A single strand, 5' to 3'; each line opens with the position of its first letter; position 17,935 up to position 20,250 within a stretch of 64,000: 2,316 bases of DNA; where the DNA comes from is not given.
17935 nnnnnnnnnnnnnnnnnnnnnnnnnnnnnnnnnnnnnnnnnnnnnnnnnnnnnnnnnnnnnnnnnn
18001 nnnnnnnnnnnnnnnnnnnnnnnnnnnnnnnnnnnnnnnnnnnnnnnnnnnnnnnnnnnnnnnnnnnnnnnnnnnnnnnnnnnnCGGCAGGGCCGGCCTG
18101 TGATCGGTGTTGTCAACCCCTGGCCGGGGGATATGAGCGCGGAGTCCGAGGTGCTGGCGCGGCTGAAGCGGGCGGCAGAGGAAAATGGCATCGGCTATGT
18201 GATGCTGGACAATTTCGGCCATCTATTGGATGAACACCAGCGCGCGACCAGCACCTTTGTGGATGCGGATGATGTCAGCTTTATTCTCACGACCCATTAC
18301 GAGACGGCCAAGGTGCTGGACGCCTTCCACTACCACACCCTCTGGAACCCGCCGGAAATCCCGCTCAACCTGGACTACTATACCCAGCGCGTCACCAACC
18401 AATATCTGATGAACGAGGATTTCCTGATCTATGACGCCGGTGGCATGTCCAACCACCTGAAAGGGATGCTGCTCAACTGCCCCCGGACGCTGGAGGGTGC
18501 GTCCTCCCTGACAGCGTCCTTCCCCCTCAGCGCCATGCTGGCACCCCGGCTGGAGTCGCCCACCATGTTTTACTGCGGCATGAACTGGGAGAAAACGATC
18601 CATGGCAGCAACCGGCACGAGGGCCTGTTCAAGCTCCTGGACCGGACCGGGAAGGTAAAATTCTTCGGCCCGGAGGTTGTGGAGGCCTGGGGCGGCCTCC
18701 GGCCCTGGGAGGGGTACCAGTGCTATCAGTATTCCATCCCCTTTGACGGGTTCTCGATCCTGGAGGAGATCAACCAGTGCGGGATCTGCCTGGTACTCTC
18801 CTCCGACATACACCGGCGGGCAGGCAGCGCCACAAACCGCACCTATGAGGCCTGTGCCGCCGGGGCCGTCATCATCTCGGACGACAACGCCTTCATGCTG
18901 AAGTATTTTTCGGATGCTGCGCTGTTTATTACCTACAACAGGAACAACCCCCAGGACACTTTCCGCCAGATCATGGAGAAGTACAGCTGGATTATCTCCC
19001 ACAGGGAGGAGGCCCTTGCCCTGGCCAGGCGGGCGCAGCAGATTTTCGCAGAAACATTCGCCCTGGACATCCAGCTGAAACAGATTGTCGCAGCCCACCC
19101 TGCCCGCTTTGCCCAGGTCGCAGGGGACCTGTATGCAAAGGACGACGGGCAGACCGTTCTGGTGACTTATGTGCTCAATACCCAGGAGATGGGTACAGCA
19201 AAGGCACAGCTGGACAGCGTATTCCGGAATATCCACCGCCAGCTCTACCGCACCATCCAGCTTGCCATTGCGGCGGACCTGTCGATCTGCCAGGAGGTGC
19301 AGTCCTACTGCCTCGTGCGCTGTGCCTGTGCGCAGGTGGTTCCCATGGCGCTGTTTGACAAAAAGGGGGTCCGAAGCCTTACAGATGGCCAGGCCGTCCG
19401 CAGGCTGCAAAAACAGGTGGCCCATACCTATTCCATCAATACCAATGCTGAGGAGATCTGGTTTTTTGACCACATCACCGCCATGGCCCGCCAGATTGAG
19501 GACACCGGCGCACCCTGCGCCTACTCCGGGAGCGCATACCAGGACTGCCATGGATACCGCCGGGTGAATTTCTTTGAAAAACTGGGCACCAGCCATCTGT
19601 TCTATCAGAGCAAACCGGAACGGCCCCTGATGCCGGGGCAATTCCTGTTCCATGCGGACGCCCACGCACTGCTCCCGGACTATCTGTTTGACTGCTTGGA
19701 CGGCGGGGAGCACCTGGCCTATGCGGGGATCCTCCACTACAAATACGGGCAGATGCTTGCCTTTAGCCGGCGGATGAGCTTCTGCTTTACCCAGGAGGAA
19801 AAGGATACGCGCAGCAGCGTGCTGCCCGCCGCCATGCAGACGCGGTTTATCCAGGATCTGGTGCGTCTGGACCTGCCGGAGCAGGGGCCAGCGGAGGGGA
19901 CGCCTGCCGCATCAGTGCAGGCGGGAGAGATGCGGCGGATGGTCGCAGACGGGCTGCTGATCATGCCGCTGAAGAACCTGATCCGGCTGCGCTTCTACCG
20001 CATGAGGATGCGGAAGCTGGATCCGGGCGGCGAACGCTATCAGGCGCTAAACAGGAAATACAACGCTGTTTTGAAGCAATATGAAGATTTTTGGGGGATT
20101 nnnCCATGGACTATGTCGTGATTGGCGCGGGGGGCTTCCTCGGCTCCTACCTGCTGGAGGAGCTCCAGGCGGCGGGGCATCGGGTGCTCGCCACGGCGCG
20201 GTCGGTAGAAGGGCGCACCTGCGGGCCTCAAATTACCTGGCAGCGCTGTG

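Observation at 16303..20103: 1266-aa HAD - X - GT-B-like - GT-A-like fusion protein as candidate polymerase/modification machine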

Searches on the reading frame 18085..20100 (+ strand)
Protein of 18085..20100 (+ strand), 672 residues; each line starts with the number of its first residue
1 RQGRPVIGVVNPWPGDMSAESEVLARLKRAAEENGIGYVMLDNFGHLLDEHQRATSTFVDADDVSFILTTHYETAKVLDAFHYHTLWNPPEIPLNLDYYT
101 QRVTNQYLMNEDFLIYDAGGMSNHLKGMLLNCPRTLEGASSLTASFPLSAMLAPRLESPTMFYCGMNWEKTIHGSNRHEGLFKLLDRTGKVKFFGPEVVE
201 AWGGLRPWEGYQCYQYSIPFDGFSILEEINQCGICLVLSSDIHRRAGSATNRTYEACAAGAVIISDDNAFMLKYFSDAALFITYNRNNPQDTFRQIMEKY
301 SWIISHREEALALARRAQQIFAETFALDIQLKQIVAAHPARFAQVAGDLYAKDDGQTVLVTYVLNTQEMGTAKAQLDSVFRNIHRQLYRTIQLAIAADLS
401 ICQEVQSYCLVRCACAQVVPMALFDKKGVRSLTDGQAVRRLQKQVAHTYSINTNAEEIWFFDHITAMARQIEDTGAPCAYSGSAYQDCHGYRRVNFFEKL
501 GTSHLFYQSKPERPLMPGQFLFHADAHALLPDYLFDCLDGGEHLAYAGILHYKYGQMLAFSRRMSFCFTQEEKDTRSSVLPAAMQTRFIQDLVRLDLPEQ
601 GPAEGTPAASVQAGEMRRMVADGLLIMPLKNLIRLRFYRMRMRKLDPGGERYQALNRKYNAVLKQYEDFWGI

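Call 16: find_homologous_proteins(query=window:18085-20100:+, max_evalue=0.001)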
Query window:18085-20100:+ (672 aa): 147 proteins with E <= 0.001 among 8000 candidates; the best 120 are listed.
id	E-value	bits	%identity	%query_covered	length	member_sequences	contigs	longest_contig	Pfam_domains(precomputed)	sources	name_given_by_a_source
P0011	0.0e+0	1082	67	100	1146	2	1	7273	PF13524.13,PF13242.13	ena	-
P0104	4.9e-298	1008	64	100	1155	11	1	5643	PF13524.13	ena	-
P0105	3.1e-292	989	63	100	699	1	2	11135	PF13524.13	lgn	-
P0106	9.0e-290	981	62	100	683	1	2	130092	PF13524.13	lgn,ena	-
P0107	2.2e-283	960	61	100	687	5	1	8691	PF13524.13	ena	-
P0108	3.7e-277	939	59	100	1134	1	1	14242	PF13524.13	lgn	-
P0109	6.1e-275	932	59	100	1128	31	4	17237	PF13524.13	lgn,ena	-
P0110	1.1e-262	891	58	100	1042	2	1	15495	PF13524.13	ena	-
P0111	8.8e-252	855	55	100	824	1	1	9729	PF13524.13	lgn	-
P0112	1.9e-251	854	56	100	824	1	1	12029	PF13524.13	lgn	-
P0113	1.9e-251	854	56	100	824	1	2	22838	PF13524.13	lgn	-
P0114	6.8e-251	852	55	100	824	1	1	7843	PF13524.13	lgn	-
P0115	1.8e-250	851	55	100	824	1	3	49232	PF13524.13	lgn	-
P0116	2.5e-250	850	55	100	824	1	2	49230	PF13524.13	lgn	-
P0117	3.4e-250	850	55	100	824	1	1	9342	PF13524.13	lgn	-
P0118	6.0e-250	849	55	99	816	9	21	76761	PF13524.13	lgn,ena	-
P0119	6.9e-248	842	55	98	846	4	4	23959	PF13524.13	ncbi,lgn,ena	-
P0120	5.1e-246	836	56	96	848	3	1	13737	PF13524.13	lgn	-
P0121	7.6e-246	836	56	96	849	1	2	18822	PF13524.13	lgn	-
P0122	1.7e-245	834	57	96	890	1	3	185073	PF13524.13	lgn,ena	-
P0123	3.6e-245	833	56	98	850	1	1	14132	PF13524.13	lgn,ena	-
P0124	5.4e-245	833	56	99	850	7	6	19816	PF13524.13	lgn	-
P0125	2.0e-244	831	55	99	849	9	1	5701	PF13524.13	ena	-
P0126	6.9e-244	829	56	96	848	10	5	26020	PF13524.13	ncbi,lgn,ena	ncbi:glycosyltransferase [Lachnospiraceae bacterium 47-T17]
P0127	5.2e-243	826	56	99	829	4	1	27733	PF13524.13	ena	-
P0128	6.8e-243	826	56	96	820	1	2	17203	PF13524.13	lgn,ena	-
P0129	5.9e-242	823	56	99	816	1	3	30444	PF13524.13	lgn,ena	-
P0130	1.8e-240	818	55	99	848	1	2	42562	PF13524.13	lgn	-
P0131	5.2e-240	816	54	98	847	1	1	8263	PF13524.13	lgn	-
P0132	1.1e-239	815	55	99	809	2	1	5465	PF13524.13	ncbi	-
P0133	2.2e-239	814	53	98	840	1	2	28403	PF13524.13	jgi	jgi:hypothetical protein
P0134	2.7e-239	814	57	99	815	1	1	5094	PF13524.13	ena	-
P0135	9.2e-239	812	55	98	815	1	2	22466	PF13524.13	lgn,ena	-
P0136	2.0e-238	811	55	95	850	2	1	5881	PF13524.13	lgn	-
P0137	2.2e-238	811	53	99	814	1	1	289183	PF13524.13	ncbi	-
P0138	2.9e-238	810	54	98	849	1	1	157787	PF13524.13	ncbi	-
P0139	5.5e-238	810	53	98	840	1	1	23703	PF13524.13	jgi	jgi:hypothetical protein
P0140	6.6e-238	809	55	98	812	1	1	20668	PF13524.13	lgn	-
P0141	2.9e-237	807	54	99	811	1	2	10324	PF13524.13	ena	-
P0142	6.9e-237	806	54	100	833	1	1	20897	PF13524.13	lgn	-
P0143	9.0e-237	806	54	99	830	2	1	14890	PF13524.13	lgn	-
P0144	1.4e-236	805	53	99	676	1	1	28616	PF13524.13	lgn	-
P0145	4.7e-236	803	56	95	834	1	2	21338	PF13524.13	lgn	-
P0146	3.3e-234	797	51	100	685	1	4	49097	PF13524.13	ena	-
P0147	5.8e-234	796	54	100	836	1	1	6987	PF13524.13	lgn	-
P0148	9.1e-233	792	55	95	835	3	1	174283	PF13524.13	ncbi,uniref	ncbi:glycosyltransferase [Lacrimispora sp. 38-1]|uniref:glycosyltransferase n=1 Tax=Lacrimispora sp.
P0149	1.2e-232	792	55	95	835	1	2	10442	PF13524.13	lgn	-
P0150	1.7e-231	788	52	99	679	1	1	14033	PF13524.13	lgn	-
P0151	2.7e-231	787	52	100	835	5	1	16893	PF13524.13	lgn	-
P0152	3.2e-231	787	53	100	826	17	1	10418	PF13524.13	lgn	-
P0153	1.2e-230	785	54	97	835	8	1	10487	PF13524.13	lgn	-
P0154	3.2e-230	784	55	95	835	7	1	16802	PF13524.13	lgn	-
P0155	4.7e-230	783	52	100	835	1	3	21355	PF13524.13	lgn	-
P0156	1.2e-229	782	53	99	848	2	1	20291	PF13524.13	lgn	-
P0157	1.2e-228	779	52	99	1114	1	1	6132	PF13524.13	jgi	-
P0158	1.9e-227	775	56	89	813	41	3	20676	PF13524.13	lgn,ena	-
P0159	7.5e-226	769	56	88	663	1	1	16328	PF13524.13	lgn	-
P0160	1.6e-225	768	51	100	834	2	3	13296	PF13524.13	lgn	-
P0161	1.7e-224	765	52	100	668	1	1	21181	PF13524.13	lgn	-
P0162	2.6e-224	764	53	99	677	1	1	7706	PF13524.13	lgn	-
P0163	2.1e-223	761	53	95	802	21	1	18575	PF13524.13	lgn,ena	-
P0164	2.2e-223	761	53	96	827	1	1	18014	PF13524.13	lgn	-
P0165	3.5e-223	761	53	95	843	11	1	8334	PF13524.13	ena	-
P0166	5.8e-223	760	54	95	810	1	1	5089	PF13524.13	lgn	-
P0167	1.6e-222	758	50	99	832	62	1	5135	PF13524.13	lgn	-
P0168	2.4e-222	758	51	96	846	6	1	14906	PF13524.13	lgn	-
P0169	4.0e-222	757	53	95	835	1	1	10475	PF13524.13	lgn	-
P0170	4.2e-222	757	50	100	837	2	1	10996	PF13524.13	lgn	-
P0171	1.2e-219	749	50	98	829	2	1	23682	PF13524.13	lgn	-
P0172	3.3e-219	747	52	96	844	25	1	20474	PF13524.13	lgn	-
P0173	5.6e-219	747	49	99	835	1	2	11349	PF13524.13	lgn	-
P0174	6.4e-219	747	49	99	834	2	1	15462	PF13524.13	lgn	-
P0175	2.0e-218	745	51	97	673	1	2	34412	PF13524.13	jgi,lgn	jgi:hypothetical protein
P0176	5.4e-217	740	51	94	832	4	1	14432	PF13524.13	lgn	-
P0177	8.0e-217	740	51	94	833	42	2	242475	PF13524.13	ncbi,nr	ncbi:MAG: glycosyltransferase [bacterium]|nr:glycosyltransferase [bacterium] MCM1374852.1 glycosyltr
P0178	8.3e-217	740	50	100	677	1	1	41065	PF13524.13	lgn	-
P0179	9.8e-217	739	50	100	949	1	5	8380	PF13524.13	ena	-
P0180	1.3e-216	739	50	100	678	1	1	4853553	PF13524.13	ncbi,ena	-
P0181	9.5e-216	736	49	99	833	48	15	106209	PF13524.13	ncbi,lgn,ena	-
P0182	4.5e-215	734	52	95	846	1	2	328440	PF13524.13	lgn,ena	-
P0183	5.6e-215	734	51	98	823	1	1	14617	PF13524.13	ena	-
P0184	1.2e-213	729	48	98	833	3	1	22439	PF13524.13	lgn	-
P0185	1.8e-213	728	50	94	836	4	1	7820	PF13524.13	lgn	-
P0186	1.2e-212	726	49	98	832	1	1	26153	PF13524.13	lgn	-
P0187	1.6e-212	725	50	98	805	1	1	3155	PF13524.13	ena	-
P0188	1.6e-211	722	47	99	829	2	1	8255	PF13524.13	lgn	-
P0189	1.3e-210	719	47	98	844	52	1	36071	PF13524.13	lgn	-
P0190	5.6e-210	717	49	98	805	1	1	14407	PF13524.13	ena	-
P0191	1.2e-209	716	49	99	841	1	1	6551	PF13524.13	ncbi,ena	-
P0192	2.3e-209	715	48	98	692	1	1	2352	PF13524.13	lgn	-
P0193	4.3e-208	711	52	98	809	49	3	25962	PF13524.13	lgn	-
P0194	2.2e-207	708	47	100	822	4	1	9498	PF13524.13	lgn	-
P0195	3.8e-207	708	52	97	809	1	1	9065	PF13524.13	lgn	-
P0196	1.3e-204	699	52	89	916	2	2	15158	PF13524.13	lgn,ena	-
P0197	6.6e-204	697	49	97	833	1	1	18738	PF13524.13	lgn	-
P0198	1.0e-203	696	49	94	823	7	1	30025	PF13524.13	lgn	-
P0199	3.9e-203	694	48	94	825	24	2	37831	PF13524.13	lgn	-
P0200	9.6e-200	683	58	75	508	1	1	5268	PF13524.13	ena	-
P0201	5.1e-199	681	49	89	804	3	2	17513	PF13524.13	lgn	-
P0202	4.9e-197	674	45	96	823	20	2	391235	PF13524.13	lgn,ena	-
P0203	1.1e-196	673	51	89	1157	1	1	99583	PF13524.13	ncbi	-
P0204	1.5e-189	650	46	100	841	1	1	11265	PF13524.13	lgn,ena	-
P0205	1.6e-187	643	45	98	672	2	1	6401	PF13524.13,PF00535.33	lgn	-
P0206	2.4e-183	629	47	94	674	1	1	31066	PF13524.13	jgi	jgi:hypothetical protein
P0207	2.2e-182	626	46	88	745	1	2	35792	PF13524.13,PF22674.3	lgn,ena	-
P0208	9.2e-180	617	44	98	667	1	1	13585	PF13524.13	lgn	-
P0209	4.1e-179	615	46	89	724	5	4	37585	PF13524.13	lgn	-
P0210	3.4e-176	605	45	88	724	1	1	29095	PF13524.13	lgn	-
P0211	6.8e-176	604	41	98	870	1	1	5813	PF13524.13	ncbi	-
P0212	7.1e-173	594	42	100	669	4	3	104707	PF13524.13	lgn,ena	-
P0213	3.9e-172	592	42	99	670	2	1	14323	PF13524.13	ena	-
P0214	5.3e-168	578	42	98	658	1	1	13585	PF13524.13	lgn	-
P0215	2.5e-164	566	40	95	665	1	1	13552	PF13524.13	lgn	-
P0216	4.6e-163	562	44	88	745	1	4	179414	PF13524.13,PF22674.3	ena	-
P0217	5.0e-162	559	46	91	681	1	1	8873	PF13524.13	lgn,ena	-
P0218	2.4e-161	556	42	98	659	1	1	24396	PF13524.13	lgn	-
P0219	2.0e-159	550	44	87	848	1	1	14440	PF13524.13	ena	-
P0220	4.6e-159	549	43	94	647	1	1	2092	PF13524.13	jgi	jgi:hypothetical protein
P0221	7.5e-159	548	41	97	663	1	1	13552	PF13524.13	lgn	-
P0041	1.5e-135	471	60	50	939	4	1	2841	PF13419.13,PF00702.33,PF13524.13,PF13242.13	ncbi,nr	ncbi:MAG: HAD-IA family hydrolase, partial [Selenomonadaceae bacterium]|nr:HAD-IA family hydrolase [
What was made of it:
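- The C-terminal half also exists as a stand-alone gene elsewhere (call 16).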

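Call 19: search_solved_structures(query=A2, max_evalue=10, show_alignments=3)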
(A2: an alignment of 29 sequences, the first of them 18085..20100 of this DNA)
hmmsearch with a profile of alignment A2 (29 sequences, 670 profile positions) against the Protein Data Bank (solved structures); distinct sequences matched with E-value up to 10: 1.
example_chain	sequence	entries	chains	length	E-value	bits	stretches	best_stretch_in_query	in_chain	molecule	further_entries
1h7l_A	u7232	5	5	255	0.00029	22.4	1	377-499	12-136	SPORE COAT POLYSACCHARIDE BIOSYNTHESIS PROTEIN SPSA | PROTEIN (SPORE COAT POLYSACCHARIDE BIOSYNTHESIS PROTEIN SPSA)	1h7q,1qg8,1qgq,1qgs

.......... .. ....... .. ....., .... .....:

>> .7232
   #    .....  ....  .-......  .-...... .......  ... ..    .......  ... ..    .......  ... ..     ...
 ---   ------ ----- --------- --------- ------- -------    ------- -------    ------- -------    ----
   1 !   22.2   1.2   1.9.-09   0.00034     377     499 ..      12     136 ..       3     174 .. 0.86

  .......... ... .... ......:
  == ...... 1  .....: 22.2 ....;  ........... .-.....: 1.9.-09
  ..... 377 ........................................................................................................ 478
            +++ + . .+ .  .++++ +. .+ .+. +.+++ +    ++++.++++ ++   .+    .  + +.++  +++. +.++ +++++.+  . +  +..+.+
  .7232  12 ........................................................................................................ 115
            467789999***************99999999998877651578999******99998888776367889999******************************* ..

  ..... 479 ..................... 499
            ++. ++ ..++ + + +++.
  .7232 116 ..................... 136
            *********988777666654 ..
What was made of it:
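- On CAZy GT4 (retaining GT-B): No sequence hit to any solved GT4 was found (call 19).
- On GT2-type GT-A (SpsA-like): The profile matches SpsA at E=2.9e-4 (call 19). D992 (28/29) aligns with the SpsA D-D after β2 (call 19).
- Closest known: CgeB/YkvP-type GT-B domains. Different: No sequence-level PDB hit was found (call 19).
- Tried and rejected: It found no GT-B relative at E<=10, only SpsA for the tail (call 19).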

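Call 26: predict_structure(alignment_id=A2)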
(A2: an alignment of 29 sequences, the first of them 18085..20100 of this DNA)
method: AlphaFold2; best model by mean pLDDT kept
length: 672 residues; sequences in the alignment: 29
mean_pLDDT: 89.8   pTM: 0.84
mean pLDDT of the five models: 89.8, 89.6, 88.5, 88.3, 87.0
residues with pLDDT >= 90: 493; 70-90: 126; 50-70: 36; < 50: 17
segments of 3 or more residues with pLDDT < 50: 600-615
pLDDT, mean of each block of 10 residues (from residue 1): 84 86 94 95 92 91 94 92 93 87 92 89 93 92 95 96 72 65 93 83 73 90 94 94 86 96 95 95 91 97 98 98 96 97 97 96 96 96 96 98 97 97 93 96 97 96 98 97 91 91 80 85 94 94 95 95 93 80 91 82 40 50 72 93 92 95 85 59
secondary structure, 60 per line:
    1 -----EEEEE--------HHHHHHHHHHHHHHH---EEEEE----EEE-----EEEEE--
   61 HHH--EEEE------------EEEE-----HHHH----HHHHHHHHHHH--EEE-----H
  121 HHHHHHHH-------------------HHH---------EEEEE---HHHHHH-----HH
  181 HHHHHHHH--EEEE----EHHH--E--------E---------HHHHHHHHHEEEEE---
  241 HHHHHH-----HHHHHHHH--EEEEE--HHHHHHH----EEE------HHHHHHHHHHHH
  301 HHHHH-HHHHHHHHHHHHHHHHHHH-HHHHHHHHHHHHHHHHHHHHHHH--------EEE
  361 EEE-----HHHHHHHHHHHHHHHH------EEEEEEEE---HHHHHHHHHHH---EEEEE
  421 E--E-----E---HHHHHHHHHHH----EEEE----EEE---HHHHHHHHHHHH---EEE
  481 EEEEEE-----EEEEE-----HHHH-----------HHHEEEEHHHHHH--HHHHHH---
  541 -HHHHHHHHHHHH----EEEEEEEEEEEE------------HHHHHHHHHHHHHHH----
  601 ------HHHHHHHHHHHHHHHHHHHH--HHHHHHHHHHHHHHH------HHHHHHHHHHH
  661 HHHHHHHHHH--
elements in order: E6-10 H19-33 E37-41 E46-48 E54-58 E66-69 E82-85 H91-94 H99-109 E112-114 H120-128 E160-164 H168-173 H179-188 E191-194 H224-232 E233-237 H241-246 H252-259 E262-266 H269-275 E280-282 H289-305 H307-325 H327-349 E358-363 H369-384 E391-398 H402-412 E416-421 H434-444 E449-452 E457-459 H463-474 E478-486 E492-496 H502-505 E520-523 H524-529 H532-537 H542-553 E558-569 H582-596 H607-626 H629-643 H650-670
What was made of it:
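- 19828..20103 (+): C-terminal helical tail (residues 1176-1266 plus stop). It is poorly conserved and basic: 13 K/R against 6 D/E in the last 61 residues. It may mediate membrane or partner association. AF2 secondary structure shows helices at module residues 582-670, with a low-confidence linker at 600-615 (call 26).
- The AF2 model has pLDDT 89.8 (call 26).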
